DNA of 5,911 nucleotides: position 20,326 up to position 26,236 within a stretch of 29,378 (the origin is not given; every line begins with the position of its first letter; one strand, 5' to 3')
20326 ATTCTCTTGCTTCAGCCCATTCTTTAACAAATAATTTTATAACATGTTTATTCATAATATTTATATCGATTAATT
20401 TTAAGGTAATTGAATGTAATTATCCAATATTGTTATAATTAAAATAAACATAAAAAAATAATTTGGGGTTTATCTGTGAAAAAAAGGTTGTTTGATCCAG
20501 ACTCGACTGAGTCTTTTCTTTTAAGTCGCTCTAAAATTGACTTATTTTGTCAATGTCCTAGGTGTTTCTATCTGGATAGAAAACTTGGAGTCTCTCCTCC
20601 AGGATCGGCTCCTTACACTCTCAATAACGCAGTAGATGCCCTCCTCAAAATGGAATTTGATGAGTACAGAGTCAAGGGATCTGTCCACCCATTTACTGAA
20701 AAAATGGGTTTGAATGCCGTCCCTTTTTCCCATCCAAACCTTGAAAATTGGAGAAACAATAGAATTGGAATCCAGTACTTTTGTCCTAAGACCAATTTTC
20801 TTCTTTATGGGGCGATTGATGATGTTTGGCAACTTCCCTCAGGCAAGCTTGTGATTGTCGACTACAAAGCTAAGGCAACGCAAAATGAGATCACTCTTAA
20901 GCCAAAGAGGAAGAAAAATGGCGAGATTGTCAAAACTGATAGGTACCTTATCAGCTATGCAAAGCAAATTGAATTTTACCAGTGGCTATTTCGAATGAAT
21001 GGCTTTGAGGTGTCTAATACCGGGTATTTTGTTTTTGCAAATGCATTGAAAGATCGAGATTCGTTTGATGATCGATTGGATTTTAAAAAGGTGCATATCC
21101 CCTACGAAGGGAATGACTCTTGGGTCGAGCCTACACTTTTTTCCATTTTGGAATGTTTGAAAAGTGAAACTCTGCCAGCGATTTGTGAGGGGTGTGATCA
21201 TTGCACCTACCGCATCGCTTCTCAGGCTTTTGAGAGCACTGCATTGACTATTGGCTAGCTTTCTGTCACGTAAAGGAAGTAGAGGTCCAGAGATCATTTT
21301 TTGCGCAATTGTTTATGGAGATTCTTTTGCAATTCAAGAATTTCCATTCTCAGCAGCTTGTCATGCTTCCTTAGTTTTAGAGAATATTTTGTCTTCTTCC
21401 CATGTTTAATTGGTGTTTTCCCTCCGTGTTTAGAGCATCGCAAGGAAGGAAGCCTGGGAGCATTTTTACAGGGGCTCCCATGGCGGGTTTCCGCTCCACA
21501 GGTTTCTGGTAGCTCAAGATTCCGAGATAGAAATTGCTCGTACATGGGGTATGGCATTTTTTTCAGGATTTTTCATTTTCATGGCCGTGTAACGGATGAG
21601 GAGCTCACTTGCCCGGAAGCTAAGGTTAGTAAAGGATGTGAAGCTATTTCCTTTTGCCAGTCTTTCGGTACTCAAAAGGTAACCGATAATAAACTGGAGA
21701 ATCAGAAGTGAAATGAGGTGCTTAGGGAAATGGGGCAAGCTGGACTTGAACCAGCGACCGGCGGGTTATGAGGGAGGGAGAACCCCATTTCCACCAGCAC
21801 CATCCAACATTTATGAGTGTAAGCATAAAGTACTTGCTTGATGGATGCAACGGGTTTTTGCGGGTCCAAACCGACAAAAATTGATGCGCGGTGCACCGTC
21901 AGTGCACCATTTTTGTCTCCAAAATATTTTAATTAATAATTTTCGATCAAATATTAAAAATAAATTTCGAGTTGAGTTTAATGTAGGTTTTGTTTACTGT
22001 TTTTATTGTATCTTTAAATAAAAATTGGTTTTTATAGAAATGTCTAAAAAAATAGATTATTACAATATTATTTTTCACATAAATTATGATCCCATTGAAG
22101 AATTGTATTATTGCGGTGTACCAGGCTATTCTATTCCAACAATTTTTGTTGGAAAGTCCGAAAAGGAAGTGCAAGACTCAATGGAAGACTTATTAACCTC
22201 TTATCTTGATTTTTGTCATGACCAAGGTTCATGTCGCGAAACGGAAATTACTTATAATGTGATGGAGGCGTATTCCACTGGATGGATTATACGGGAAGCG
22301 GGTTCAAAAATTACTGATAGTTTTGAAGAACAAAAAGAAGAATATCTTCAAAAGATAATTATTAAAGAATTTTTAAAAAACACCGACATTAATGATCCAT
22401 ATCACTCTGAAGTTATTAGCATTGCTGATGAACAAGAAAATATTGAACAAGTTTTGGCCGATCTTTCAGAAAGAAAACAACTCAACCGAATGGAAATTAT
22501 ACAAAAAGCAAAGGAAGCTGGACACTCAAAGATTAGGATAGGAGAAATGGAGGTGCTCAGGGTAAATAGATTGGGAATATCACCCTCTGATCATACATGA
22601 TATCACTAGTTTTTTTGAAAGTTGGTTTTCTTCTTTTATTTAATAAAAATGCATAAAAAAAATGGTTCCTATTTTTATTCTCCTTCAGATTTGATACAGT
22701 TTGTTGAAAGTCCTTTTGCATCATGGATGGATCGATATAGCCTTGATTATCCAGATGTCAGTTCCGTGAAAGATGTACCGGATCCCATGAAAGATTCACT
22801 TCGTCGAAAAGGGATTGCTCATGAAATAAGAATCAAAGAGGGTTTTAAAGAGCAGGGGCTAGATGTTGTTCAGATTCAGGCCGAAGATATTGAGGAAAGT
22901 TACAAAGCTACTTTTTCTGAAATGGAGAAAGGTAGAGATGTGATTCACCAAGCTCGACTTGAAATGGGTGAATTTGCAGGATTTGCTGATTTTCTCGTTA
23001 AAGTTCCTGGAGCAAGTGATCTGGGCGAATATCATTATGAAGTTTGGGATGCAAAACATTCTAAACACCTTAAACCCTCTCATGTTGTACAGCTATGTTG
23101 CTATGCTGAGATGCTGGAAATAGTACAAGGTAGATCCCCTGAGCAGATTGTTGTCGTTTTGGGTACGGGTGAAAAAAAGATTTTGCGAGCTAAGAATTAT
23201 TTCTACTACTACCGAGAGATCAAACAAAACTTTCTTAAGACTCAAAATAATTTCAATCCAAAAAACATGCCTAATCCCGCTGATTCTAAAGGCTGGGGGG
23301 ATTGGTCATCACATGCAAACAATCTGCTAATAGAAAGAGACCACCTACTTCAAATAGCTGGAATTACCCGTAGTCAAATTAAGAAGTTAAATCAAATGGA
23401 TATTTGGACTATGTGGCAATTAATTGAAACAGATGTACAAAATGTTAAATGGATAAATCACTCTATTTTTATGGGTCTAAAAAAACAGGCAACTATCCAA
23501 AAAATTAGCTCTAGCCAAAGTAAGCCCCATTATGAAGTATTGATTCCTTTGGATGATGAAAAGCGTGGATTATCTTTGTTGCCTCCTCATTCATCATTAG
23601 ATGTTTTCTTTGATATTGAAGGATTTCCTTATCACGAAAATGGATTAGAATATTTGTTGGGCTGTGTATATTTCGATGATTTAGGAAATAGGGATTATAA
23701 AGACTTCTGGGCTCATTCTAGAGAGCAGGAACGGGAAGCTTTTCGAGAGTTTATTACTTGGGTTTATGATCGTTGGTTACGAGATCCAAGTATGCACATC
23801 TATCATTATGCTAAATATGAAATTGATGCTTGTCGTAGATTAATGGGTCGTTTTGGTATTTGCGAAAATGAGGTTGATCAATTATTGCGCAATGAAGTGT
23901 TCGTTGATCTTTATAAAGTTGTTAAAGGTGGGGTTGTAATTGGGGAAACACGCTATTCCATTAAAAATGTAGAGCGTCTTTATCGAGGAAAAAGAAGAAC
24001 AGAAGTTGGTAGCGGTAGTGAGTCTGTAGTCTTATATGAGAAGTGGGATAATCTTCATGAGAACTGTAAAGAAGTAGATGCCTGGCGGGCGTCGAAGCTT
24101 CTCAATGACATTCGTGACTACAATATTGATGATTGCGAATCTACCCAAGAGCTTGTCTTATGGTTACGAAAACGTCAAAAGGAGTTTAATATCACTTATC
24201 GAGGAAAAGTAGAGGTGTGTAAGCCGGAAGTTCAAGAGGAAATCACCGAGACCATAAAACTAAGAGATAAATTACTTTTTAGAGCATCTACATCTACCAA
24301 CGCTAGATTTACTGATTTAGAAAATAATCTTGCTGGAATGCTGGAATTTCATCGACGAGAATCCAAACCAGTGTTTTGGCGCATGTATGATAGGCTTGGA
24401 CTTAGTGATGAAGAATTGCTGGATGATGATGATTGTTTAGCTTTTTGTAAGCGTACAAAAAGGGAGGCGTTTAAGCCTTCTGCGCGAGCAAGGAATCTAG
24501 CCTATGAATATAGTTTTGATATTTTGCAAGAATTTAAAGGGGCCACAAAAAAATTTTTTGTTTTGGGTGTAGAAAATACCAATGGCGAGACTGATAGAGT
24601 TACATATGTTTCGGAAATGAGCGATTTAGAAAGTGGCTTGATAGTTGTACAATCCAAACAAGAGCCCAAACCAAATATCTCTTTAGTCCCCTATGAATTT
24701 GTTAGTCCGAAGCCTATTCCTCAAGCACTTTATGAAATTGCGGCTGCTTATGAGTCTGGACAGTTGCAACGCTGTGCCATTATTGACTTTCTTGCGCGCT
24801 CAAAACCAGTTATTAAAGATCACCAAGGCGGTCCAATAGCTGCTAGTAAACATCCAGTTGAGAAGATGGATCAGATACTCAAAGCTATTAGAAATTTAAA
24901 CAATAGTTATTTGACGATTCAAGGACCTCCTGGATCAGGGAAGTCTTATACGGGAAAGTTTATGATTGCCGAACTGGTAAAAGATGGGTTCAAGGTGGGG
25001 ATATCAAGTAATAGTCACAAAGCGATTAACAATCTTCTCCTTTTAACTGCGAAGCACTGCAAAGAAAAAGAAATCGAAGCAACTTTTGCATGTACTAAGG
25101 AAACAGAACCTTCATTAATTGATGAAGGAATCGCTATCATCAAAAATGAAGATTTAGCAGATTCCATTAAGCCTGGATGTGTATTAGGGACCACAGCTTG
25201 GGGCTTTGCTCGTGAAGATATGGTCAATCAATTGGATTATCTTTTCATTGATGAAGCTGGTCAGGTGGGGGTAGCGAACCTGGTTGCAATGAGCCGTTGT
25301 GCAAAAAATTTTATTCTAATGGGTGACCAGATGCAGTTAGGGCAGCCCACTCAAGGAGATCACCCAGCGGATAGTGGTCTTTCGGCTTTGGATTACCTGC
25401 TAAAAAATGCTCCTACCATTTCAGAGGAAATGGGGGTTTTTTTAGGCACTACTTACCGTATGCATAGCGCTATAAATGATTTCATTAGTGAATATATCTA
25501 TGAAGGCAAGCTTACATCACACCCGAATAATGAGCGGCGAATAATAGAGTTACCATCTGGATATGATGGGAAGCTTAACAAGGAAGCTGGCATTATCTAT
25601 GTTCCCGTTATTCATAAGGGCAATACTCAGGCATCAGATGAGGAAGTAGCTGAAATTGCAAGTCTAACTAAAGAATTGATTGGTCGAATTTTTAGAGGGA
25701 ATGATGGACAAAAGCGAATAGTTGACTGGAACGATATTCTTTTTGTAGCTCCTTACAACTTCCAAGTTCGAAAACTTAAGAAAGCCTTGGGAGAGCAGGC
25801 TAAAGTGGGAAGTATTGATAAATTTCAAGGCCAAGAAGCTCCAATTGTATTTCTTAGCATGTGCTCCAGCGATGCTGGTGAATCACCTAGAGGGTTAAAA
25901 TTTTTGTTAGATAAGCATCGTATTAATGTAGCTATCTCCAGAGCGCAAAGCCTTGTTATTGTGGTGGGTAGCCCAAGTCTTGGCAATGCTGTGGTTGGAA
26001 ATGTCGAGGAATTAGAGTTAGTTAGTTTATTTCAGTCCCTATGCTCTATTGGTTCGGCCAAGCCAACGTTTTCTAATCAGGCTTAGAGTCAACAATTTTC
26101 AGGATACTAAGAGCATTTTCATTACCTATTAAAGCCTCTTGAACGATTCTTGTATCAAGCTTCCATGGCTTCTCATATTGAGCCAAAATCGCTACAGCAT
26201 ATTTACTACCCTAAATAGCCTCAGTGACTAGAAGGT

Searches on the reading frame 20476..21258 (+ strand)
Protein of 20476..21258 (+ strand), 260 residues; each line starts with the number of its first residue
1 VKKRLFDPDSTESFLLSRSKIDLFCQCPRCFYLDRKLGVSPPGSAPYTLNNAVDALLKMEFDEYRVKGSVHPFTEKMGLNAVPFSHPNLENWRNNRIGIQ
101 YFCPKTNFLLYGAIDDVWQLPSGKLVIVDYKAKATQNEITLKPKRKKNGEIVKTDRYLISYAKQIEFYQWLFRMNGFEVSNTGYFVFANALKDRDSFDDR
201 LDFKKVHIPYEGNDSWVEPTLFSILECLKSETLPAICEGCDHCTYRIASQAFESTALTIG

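Call 8: search_protein_families(library=pfam, proteins=[window:20476-21258:+], max_evalue=0.01)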
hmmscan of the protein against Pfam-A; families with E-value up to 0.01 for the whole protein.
window:20476-21258:+ (260 aa): 1 family
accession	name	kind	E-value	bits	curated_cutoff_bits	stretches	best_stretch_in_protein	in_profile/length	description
PF12705.13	PDDEXK_1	-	7.1e-09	36.4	22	1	95-246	120-243/247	PD-(D/E)XK nuclease superfamily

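Call 72: search_protein_families(library=padloc, proteins=[window:20476-21258:+], max_evalue=0.001)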
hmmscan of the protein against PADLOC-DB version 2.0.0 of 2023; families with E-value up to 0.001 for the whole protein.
window:20476-21258:+ (260 aa): 1 family
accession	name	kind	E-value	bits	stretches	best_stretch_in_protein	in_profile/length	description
PDLC01447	Cas4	-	0.00074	18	0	16-246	5-154/161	"CAS-I,CAS-II,CAS-III,CAS-IV,CAS-V,CAS-VI; acquisition_associated"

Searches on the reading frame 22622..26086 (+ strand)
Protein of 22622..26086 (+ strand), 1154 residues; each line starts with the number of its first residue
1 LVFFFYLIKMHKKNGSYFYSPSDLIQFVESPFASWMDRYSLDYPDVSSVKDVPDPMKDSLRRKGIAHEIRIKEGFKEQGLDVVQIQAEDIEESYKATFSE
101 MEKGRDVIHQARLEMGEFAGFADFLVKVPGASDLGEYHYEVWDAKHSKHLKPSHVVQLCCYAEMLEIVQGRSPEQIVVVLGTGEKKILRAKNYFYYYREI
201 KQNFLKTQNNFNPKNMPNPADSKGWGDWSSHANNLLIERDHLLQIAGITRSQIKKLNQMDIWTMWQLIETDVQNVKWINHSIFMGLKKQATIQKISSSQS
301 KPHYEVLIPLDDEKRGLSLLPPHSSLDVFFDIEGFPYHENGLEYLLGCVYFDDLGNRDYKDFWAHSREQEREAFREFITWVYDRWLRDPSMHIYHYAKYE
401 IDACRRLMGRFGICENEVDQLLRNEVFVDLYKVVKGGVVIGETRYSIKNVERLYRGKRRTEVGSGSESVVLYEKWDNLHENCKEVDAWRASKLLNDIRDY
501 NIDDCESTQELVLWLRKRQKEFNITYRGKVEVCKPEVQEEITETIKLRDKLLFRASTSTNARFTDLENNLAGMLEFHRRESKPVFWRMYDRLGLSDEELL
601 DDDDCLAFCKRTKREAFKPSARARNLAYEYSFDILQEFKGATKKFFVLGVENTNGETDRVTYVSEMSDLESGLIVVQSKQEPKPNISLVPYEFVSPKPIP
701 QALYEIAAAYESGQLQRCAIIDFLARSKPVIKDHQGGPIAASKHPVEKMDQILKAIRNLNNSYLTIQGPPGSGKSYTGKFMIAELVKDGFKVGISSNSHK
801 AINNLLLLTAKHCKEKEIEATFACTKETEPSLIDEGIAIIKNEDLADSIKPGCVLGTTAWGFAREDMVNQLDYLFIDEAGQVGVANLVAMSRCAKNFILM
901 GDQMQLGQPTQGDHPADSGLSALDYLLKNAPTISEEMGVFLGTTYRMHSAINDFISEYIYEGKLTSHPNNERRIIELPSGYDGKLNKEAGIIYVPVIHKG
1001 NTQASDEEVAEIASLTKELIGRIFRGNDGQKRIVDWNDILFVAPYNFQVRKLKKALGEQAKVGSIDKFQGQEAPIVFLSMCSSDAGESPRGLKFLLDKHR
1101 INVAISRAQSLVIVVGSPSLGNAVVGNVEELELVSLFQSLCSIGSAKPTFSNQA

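Call 8: search_protein_families(library=pfam, proteins=[window:22622-26086:+], max_evalue=0.01)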
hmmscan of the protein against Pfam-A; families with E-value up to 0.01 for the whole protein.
window:22622-26086:+ (1154 aa): 9 families
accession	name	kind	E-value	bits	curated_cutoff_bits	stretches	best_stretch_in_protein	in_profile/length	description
PF13087.12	AAA_12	-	1.9e-29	103.1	27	1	928-1118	11-194/195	AAA domain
PF13482.12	RNase_H_2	-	1.3e-22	80.9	22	1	328-515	1-164/165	RNase_H superfamily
PF13086.12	AAA_11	-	5.6e-11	43.1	27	2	854-906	195-250/257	AAA domain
PF13604.12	AAA_30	-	4.8e-08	33.4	27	1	755-913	12-135/191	AAA domain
PF01443.25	Viral_helicase1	-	9.1e-07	29.4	21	1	871-910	60-101/228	Viral superfamily 1 RNA helicase core domain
PF13245.12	AAA_19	-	1.6e-06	28.8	25.1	1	755-906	4-129/134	AAA domain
PF05127.21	NAT10_TcmA_helicase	-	0.00062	20.1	22.7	1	766-899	2-118/176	RNA cytidine acetyltransferase NAT10/TcmA, helicase domain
PF20720.3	nSTAND3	-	0.0011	19.2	27.2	1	760-805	16-60/155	Novel STAND NTPase 3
PF13538.12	UvrD_C_2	-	0.0019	18.4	27.4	1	1062-1115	4-52/52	UvrD-like helicase C-terminal domain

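Call 72: search_protein_families(library=padloc, proteins=[window:22622-26086:+], max_evalue=0.001)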
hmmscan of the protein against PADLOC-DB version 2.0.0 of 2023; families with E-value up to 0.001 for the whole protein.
window:22622-26086:+ (1154 aa): 6 families
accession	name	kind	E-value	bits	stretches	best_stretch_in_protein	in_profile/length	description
PDLC03920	MkoA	-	5.4e-38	128.9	2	854-1125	772-1084/1112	-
PDLC03921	MkoA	-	3e-25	86.1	1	860-1117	1283-1566/1607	-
PDLC03924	MkoC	-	3e-21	73.3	2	935-1120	767-946/1136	-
PDLC05009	PDC-S37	-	9.3e-08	28.3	1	762-792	309-339/1550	-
PDLC02895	DpdJ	-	9.9e-08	27.3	1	870-1129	192-465/2112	DpdJ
PDLC00943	Cas4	-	0.0006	17.8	0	95-207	47-153/180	CRISPR-associated protein Cas4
